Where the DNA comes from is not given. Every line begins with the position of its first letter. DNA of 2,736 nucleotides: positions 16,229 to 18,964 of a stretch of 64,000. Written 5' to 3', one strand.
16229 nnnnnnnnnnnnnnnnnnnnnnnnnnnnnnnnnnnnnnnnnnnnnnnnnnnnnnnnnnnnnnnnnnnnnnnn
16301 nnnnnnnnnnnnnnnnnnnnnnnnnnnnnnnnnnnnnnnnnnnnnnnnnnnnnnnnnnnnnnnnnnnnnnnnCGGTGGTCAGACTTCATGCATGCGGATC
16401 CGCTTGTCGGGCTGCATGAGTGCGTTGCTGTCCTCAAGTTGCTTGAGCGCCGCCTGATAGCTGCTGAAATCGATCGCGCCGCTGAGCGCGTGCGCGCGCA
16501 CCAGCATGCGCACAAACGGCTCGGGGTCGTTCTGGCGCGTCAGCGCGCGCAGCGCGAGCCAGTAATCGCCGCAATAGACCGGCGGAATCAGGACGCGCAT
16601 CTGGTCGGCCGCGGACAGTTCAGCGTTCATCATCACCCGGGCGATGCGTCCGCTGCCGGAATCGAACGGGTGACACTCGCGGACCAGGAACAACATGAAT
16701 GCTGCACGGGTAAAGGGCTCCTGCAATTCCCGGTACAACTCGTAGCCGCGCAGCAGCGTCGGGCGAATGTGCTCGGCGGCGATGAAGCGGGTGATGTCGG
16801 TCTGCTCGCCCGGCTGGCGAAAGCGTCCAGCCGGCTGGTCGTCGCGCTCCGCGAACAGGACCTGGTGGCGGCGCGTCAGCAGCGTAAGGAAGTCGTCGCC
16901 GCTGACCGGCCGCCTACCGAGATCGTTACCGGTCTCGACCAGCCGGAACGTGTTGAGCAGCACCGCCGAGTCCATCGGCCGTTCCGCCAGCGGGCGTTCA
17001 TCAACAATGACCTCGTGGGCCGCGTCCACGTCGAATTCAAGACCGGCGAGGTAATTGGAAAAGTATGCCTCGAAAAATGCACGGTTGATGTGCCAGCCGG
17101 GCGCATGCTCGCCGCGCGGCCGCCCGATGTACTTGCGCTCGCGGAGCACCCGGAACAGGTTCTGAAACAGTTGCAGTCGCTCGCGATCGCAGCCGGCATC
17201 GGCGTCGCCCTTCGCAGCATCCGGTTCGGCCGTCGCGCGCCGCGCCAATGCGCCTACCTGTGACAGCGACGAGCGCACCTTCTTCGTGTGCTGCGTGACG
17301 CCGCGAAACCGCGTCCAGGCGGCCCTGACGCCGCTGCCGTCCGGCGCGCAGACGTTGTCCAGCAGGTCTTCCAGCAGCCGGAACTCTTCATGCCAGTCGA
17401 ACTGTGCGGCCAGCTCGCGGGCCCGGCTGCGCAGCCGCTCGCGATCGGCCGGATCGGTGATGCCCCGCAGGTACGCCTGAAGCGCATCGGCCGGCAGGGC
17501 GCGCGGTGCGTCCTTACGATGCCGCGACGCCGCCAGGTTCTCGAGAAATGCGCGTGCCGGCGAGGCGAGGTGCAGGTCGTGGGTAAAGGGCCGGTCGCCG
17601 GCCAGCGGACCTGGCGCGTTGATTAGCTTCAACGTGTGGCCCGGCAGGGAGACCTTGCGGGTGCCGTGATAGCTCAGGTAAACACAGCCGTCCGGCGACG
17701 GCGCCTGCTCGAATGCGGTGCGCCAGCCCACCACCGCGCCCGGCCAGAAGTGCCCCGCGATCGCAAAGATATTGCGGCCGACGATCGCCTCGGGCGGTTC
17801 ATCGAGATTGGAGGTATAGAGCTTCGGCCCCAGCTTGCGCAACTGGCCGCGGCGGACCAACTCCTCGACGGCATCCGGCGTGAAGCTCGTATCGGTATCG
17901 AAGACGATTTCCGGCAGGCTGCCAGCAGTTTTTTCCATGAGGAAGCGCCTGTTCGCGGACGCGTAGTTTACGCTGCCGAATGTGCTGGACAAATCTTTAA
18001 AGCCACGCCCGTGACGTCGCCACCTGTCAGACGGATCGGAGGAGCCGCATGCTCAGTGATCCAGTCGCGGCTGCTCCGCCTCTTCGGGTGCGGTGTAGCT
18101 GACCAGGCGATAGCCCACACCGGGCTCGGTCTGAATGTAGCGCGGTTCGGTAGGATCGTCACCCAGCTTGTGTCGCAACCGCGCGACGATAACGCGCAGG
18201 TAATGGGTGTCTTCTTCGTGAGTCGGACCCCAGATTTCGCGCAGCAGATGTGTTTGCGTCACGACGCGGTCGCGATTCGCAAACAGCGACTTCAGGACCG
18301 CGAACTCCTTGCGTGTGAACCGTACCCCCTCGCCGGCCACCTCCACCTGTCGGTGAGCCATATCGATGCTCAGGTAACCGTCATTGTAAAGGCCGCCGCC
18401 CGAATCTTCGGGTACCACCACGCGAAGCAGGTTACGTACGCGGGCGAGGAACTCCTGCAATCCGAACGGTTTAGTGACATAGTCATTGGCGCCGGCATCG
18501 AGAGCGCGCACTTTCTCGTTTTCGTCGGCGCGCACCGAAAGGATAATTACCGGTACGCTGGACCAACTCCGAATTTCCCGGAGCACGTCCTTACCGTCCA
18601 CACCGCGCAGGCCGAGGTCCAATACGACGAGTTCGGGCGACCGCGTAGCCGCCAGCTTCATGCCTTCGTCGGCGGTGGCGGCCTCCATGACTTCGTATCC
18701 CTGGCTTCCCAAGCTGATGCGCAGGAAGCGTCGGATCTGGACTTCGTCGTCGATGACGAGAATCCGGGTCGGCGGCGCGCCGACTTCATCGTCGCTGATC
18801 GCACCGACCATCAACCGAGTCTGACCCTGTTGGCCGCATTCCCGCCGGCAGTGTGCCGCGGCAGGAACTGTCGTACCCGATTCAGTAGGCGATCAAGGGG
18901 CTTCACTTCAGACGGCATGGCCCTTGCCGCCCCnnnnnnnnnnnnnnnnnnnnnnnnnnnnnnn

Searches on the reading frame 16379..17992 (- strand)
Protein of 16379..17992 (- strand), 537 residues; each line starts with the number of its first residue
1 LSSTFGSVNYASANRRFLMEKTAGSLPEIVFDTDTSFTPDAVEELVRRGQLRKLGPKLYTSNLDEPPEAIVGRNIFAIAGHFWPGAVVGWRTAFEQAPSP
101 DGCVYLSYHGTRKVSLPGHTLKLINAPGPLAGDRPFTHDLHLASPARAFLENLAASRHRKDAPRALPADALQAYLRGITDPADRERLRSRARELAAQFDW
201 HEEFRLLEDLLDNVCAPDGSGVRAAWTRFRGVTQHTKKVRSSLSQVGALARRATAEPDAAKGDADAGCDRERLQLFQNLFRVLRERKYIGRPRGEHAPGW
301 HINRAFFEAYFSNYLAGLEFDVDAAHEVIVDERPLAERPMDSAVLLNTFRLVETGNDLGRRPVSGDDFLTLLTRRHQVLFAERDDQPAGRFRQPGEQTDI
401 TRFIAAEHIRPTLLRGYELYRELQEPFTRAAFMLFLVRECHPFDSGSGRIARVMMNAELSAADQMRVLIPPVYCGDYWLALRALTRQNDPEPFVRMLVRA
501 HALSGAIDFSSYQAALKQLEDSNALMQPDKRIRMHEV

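Call 4: search_protein_families(library=pfam, proteins=[window:16379-17992:-], max_evalue=0.01)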
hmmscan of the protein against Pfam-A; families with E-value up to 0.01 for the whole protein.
window:16379-17992:- (537 aa): 2 families
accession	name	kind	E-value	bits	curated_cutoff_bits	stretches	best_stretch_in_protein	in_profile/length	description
PF02661.23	Fic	-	3.8e-08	34.5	24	1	372-458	7-92/93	Fic/DOC family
PF19908.4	DUF6381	-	0.0015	18.7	26.6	1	178-199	28-49/62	Family of unknown function (DUF6381)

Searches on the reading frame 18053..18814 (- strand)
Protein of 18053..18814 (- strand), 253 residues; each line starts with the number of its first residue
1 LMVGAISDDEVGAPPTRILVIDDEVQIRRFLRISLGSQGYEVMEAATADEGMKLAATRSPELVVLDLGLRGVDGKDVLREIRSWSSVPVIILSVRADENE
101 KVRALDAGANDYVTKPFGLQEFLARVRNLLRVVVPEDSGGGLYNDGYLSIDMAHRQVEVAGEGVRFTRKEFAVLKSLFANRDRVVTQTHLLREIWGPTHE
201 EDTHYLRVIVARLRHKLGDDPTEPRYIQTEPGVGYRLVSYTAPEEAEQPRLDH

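Call 4: search_protein_families(library=pfam, proteins=[window:18053-18814:-], max_evalue=0.01)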
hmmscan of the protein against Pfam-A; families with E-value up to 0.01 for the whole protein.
window:18053-18814:- (253 aa): 2 families
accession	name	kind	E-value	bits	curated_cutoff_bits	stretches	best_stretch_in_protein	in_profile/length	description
PF00072.30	Response_reg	-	6.1e-27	94.4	30.2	1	18-127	1-111/111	Response regulator receiver domain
PF00486.34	Trans_reg_C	-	8.3e-24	83.9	26.2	1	161-237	1-77/77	Transcriptional regulatory protein, C terminal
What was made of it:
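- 18053..18814 (-): KdpE-like OmpR-family response regulator immediately downstream of C2. Probable regulator of the operon. Pfam Response_reg plus Trans_reg_C (call 4).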

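Call 44: search_protein_families(library=ncbifam, proteins=[window:18053-18814:-], max_evalue=0.001)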
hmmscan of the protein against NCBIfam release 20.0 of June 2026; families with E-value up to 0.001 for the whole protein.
window:18053-18814:- (253 aa): 98 families (the best 25 are shown)
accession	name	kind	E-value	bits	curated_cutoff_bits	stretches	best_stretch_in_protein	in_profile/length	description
NF007820.0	PRK10529.1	equivalog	8.2e-69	231.4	325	1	16-238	2-224/225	two-component system response regulator KdpE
NF040689.1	MtrAB_MtrA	equivalog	9.9e-52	175.4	300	1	18-236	1-217/219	MtrAB system response regulator MtrA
NF045944.1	ResRegRpaBCyano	equivalog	2.5e-51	174.3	330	1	19-236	1-226/229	response regulator transcription factor RpaB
TIGR02154.1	PhoB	equivalog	3.7e-47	160.5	296.2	1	17-237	4-225/226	phosphate regulon transcriptional regulator PhoB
NF040534.1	resp_reg_YycF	equivalog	1.8e-44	151.8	340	1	17-237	2-227/231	response regulator YycF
TIGR01387.1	cztR_silR_copR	subfamily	1.3e-43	149.1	279.2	1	18-237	1-218/218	heavy metal response regulator transcription factor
NF007005.1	PRK09468.1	equivalog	7.1e-42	143.5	331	1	16-238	4-232/237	osmolarity response regulator transcription factor OmpR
NF053854.1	RespRegPhoBBctds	equivalog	3.9e-41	140.9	270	1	18-237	1-224/225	two-component system response regulator PhoB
NF041733.1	resp_reg_CseB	equivalog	5.7e-41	140.4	350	1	17-238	2-227/228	two-component system response regulator CseB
NF008567.0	PRK11517.1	equivalog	1.2e-40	139.3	353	1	17-239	2-220/223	response regulator transcription factor HprR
NF033117.2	vanR_ACDEGLN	exception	2.7e-40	138.4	350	1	18-237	1-225/226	VanR-ABDEGLN family response regulator transcription factor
NF007928.2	PRK10643.1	equivalog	1.9e-39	135.5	330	1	17-237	2-216/216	two-component system response regulator PmrA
NF008296.0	PRK11083.1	equivalog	7.7e-39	133.4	273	1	16-237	4-225/228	two-component system response regulator CreB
NF033120.0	vanR_FM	exception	2.9e-37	128.5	460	1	17-237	5-229/231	vancomycin resistance response regulator transcription factor, VanR-F/VanR-M family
NF045991.1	RespRegCtrARhodob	equivalog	1.2e-36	126.6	350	1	17-237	2-221/224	response regulator transcription factor CtrA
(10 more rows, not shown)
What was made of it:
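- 18053..18814 (-): The best NCBIfam match is KdpE, 231 bits against 175 for the next family, below the equivalog cut-off of 325 (call 44).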
